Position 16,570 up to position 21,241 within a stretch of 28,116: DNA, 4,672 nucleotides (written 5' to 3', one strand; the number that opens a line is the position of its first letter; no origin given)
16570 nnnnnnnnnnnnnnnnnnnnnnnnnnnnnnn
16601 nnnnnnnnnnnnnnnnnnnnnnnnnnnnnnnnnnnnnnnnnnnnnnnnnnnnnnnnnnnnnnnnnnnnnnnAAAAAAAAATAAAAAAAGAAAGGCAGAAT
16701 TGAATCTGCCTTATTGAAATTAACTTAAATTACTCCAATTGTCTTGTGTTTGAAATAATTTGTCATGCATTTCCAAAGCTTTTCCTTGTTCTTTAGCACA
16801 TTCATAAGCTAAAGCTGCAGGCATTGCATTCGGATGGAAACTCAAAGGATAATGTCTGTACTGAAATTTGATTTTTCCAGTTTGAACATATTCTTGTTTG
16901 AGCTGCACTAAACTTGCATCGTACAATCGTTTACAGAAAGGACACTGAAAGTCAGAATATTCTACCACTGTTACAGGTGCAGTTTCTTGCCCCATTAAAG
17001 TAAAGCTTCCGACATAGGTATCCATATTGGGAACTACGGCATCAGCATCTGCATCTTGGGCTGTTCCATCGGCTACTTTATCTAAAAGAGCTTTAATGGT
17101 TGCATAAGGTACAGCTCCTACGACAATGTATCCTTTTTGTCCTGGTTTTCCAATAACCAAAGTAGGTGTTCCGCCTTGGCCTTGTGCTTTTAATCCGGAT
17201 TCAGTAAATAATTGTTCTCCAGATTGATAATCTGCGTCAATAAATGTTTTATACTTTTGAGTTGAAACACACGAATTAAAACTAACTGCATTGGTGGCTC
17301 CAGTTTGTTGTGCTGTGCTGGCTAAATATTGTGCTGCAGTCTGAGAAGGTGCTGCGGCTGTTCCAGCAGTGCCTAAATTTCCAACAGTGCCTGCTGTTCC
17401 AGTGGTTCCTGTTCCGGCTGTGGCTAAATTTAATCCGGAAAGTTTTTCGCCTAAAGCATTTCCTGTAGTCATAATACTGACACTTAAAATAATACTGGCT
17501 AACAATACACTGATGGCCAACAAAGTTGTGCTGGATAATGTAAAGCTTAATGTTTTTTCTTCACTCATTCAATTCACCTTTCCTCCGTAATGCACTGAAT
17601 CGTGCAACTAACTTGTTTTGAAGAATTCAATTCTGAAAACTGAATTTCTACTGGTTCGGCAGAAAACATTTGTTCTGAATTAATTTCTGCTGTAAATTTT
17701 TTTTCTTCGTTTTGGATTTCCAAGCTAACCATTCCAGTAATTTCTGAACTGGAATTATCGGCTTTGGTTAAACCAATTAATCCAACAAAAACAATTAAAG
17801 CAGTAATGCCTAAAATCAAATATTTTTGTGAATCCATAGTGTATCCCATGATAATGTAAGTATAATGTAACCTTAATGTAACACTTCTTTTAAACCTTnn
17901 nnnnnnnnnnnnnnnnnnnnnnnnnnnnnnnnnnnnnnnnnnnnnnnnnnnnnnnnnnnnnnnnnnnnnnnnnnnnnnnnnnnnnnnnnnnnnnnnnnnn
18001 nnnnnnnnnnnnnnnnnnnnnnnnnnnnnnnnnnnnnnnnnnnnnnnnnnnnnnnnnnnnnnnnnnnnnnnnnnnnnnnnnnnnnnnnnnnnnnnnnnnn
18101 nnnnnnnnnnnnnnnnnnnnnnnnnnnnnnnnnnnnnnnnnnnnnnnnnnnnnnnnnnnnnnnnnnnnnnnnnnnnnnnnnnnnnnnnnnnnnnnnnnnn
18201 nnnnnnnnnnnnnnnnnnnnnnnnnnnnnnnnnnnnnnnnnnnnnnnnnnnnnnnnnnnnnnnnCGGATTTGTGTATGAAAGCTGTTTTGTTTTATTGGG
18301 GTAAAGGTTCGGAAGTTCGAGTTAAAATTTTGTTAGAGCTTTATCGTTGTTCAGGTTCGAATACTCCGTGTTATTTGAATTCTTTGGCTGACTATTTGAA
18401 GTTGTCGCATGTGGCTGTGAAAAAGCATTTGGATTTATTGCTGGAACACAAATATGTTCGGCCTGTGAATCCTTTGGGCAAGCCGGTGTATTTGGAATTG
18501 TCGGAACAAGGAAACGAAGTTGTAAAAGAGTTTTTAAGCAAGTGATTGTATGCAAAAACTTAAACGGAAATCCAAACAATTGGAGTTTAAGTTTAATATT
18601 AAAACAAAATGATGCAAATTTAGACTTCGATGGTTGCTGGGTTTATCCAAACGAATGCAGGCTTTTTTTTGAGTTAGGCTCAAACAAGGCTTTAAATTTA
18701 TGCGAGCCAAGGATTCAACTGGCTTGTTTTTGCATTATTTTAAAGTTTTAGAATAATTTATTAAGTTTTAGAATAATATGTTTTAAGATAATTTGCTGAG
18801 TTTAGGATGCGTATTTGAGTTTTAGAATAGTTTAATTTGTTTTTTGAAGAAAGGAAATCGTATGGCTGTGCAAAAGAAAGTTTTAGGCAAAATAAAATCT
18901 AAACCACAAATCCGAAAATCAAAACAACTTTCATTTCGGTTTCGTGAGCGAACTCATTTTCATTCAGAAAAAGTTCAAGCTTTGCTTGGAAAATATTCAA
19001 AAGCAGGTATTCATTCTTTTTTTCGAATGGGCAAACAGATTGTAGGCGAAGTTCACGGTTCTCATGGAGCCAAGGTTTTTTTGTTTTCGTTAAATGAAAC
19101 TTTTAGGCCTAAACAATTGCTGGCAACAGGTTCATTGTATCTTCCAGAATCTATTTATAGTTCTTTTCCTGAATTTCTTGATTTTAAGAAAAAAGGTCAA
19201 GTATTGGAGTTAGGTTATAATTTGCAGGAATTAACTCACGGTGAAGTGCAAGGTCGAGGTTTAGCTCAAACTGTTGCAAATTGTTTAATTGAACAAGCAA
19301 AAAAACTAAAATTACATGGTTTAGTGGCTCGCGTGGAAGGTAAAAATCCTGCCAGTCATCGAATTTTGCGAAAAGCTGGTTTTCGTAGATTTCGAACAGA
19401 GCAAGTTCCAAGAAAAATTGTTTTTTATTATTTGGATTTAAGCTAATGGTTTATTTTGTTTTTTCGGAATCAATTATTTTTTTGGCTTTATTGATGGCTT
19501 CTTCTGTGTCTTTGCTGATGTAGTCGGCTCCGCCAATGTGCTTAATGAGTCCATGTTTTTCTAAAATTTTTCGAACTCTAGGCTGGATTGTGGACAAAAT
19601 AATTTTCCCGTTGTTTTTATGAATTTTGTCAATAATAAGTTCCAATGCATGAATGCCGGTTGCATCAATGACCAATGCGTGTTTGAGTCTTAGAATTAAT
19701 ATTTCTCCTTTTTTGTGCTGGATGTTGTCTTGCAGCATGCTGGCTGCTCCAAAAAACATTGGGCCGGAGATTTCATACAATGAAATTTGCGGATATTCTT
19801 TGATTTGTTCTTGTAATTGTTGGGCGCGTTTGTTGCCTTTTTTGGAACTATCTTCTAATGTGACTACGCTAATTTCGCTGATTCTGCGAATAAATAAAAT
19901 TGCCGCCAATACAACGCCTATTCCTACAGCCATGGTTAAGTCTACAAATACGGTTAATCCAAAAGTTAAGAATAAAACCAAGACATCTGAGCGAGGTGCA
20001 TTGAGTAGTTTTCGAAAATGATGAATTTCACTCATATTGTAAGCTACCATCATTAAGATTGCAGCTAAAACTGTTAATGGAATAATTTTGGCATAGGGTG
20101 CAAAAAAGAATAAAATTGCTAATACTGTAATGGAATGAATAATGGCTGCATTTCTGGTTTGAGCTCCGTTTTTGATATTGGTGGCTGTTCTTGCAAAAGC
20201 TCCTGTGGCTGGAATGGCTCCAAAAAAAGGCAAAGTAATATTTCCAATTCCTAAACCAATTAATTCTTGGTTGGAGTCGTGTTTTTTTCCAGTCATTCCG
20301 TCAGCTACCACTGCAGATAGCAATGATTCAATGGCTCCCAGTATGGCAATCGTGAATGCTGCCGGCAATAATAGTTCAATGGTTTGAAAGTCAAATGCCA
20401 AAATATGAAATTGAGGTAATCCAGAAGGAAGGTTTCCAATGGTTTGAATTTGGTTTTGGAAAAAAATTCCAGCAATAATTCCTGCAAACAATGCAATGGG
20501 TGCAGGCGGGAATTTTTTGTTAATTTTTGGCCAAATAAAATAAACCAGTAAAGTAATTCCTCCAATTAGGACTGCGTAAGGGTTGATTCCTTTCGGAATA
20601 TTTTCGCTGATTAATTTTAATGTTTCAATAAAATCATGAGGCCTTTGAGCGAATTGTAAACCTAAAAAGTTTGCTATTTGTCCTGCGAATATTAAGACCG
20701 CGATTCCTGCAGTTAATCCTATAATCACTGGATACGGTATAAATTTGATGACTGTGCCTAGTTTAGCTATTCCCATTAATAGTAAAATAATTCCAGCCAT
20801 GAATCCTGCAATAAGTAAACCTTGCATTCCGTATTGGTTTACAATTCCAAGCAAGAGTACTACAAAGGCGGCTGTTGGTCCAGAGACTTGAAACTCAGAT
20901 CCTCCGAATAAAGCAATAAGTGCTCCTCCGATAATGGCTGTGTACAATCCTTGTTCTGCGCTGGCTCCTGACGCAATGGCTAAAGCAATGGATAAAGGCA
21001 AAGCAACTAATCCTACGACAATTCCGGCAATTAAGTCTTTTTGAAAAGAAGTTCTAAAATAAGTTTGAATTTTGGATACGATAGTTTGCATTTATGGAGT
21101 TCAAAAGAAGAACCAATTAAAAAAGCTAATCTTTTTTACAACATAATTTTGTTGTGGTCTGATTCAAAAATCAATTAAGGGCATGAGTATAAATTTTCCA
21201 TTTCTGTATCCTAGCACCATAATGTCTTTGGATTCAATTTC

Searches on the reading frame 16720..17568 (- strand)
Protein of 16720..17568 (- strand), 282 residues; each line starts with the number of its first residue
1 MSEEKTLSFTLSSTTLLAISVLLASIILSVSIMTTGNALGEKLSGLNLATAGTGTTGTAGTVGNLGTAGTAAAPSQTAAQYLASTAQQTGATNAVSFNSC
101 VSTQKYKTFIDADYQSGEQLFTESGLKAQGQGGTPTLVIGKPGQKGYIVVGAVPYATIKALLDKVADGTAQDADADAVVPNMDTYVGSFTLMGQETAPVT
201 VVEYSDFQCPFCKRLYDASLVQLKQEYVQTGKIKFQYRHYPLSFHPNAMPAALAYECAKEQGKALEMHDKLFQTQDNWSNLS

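Call 69: search_protein_families(library=pfam, proteins=[window:16720-17568:-], max_evalue=0.001)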
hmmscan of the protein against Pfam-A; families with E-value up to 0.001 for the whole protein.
window:16720-17568:- (282 aa): 3 families
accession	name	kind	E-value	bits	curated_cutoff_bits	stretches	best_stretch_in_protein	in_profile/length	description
PF13462.12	Thioredoxin_4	-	5.2e-25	89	23.2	1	191-280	7-95/165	Thioredoxin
PF01323.26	DSBA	-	2e-09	38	25.6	1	200-277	1-70/191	DSBA-like thioredoxin domain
PF13098.12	Thioredoxin_2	-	6.1e-06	27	27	0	200-267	8-60/104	Thioredoxin-like domain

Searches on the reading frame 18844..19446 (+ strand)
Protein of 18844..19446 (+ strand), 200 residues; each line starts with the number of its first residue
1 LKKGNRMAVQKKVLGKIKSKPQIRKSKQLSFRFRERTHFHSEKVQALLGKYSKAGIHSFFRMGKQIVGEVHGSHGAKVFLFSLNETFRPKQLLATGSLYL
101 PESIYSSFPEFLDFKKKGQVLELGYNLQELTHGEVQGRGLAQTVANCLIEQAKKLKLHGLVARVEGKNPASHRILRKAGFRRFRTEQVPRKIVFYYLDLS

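Call 69: search_protein_families(library=pfam, proteins=[window:18844-19446:+], max_evalue=0.001)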
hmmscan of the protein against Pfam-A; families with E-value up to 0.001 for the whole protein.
window:18844-19446:+ (200 aa): 3 families
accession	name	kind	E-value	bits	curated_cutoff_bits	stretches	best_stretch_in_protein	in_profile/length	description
PF13302.13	Acetyltransf_3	-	6.9e-08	33.7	25.4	1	120-181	80-138/138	Acetyltransferase (GNAT) domain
PF08445.16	FR47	-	0.00036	20.9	22.1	1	131-185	29-82/86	FR47-like protein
PF00583.31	Acetyltransf_1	-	0.00087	20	20.7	0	132-180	68-116/116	Acetyltransferase (GNAT) family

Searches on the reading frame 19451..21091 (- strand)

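Call 69: search_protein_families(library=pfam, proteins=[window:19451-21091:-], max_evalue=0.001)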
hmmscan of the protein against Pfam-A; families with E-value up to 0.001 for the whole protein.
window:19451-21091:- (546 aa): 3 families
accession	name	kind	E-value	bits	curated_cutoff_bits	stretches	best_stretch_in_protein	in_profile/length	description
PF00916.26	Sulfate_transp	-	1.7e-86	290.8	23.2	1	16-376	1-380/380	Sulfate permease family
PF01740.26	STAS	-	1.3e-15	57.5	22.6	1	429-524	3-98/106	STAS domain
PF16983.11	MFS_MOT1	-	0.00023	21.9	30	1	254-352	10-110/111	Molybdate transporter of MFS superfamily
